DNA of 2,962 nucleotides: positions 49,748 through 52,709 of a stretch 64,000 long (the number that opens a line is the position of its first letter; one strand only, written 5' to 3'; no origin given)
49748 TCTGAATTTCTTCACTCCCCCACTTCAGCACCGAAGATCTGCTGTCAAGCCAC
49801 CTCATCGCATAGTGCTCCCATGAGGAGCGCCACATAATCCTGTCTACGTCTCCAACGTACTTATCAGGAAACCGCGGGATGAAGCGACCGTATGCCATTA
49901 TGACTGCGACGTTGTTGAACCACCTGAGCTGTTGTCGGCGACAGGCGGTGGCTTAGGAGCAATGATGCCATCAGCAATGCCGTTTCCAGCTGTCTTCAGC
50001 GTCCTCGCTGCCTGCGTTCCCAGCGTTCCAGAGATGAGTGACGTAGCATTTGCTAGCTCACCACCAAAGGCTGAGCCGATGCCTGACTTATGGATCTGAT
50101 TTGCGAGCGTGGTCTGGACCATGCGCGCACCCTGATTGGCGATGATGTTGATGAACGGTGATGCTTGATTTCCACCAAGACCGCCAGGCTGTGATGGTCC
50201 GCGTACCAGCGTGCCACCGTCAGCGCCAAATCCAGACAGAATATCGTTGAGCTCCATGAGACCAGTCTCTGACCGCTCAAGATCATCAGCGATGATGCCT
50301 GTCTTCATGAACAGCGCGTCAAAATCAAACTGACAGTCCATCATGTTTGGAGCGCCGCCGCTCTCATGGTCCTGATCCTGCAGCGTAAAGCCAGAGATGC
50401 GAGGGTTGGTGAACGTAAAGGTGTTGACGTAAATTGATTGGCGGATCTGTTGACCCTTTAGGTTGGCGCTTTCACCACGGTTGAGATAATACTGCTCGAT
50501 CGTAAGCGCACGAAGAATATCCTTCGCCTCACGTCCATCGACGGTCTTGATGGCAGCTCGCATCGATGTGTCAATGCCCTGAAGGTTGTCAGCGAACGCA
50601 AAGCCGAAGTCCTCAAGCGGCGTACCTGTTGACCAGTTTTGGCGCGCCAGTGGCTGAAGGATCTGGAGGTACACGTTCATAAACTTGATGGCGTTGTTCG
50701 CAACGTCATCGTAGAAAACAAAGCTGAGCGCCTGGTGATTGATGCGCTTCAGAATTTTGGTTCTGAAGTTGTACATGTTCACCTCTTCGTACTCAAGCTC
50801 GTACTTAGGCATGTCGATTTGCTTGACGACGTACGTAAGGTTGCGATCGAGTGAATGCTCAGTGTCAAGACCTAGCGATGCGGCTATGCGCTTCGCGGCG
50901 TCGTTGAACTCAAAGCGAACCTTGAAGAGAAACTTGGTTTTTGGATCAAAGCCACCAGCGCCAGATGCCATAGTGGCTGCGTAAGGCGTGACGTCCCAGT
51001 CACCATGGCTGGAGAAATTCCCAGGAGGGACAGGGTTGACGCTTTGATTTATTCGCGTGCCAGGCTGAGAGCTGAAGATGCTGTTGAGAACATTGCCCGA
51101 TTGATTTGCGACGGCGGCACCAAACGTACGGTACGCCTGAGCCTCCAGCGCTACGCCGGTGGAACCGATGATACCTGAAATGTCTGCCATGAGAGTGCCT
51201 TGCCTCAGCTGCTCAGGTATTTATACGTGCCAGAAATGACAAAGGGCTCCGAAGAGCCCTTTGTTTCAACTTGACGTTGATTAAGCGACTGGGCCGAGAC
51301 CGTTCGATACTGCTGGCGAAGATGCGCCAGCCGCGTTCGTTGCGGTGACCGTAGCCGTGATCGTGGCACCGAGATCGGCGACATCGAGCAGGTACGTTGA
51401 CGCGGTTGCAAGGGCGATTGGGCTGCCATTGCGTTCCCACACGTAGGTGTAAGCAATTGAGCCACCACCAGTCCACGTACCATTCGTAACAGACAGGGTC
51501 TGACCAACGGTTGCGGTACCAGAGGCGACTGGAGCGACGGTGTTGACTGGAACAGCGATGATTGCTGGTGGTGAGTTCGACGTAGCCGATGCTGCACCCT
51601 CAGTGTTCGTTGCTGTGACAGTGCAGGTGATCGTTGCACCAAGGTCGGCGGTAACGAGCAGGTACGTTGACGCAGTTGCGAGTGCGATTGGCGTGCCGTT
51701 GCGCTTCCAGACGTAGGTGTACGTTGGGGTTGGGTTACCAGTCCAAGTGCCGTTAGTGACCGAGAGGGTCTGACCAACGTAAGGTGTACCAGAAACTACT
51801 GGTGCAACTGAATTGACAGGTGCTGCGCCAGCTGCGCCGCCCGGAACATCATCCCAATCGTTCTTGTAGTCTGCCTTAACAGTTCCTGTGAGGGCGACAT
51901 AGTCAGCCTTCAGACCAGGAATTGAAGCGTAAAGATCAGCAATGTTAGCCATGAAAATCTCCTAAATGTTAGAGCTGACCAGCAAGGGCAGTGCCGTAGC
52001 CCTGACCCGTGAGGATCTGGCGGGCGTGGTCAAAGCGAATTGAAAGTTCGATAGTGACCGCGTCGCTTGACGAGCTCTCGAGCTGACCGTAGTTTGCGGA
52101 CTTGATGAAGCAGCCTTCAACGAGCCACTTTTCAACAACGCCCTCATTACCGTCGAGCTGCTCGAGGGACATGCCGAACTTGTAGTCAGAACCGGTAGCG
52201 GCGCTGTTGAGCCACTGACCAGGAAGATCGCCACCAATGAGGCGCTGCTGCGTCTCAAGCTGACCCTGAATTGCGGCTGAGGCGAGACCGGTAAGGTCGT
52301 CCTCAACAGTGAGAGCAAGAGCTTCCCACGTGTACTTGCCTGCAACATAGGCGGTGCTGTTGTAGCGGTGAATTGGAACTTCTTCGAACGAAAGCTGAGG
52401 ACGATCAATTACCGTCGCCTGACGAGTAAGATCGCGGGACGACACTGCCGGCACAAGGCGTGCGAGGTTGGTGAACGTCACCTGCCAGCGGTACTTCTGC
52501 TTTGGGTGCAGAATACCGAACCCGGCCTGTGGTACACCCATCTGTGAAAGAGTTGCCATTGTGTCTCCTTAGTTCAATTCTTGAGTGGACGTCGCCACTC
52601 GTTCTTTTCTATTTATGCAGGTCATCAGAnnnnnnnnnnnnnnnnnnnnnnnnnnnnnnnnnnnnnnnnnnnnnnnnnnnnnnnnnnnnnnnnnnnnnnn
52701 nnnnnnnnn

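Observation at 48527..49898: Two paralogous T7-endonuclease-I-like PD-(D/E)xK nucleases in the late (packaging/structural) operon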

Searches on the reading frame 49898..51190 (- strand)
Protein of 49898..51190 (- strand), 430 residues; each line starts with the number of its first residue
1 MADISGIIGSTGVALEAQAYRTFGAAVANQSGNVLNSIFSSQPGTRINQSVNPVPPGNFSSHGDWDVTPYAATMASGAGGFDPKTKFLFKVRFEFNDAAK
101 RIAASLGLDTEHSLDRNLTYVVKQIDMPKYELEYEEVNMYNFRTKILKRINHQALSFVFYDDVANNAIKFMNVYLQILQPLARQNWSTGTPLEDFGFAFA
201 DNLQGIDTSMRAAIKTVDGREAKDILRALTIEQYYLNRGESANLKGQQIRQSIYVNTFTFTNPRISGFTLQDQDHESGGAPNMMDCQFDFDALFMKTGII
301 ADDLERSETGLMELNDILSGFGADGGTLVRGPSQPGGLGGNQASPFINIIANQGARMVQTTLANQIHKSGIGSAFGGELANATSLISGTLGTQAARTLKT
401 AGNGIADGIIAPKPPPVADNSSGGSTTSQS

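Call 4: search_protein_families(library=pfam, proteins=[window:49898-51190:-], max_evalue=1)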
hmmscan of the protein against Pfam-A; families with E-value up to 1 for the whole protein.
window:49898-51190:- (430 aa): 1 family
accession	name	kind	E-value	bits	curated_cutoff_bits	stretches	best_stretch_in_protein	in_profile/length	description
PF07942.18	CARME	-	0.15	11.8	27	1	151-241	164-251/268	Carnosine N-methyltransferase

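Call 5: search_protein_families(library=phrogs, proteins=[window:49898-51190:-], max_evalue=0.01)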
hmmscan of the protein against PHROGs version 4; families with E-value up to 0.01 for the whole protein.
window:49898-51190:- (430 aa): 2 families
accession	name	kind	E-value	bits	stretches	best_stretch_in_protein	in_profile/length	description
phrog_4542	-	tail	9.2e-12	45.8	1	69-290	7-177/214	tail tube protein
phrog_13438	-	tail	7.1e-06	26.4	1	83-175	55-148/364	tail tube protein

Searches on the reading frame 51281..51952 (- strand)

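Call 10: search_protein_families(library=phrogs, proteins=[window:51281-51952:-], max_evalue=0.001)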
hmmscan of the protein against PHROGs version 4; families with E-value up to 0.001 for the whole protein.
window:51281-51952:- (223 aa): 8 families
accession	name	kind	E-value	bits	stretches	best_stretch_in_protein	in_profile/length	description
phrog_26223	-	unknown function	1.7e-35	123.6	2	131-222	438-529/775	-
phrog_12736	-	head and packaging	7.3e-17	61.9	2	44-127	51-134/762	virion structural protein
phrog_36166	-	unknown function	1.1e-09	37.5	2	53-124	514-584/1207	-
phrog_2973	-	head and packaging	6.5e-09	36.6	1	45-211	106-271/310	Hoc-like head decoration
phrog_1149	-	head and packaging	1.4e-07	30.7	1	58-212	853-998/1150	Hoc-like head decoration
phrog_1407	-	tail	3.8e-07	30.9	1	59-127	183-251/258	major tail protein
phrog_19099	-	unknown function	0.00031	21.9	0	77-127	22-72/82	-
phrog_3995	-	tail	0.00039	20.8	0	76-210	150-278/294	tail protein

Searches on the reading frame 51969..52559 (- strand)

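Call 10: search_protein_families(library=phrogs, proteins=[window:51969-52559:-], max_evalue=0.001)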
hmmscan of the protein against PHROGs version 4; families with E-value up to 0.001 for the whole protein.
window:51969-52559:- (196 aa): 1 family
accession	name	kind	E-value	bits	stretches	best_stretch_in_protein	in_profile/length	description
phrog_4542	-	tail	2.7e-38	132.5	1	1-184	2-183/214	tail tube protein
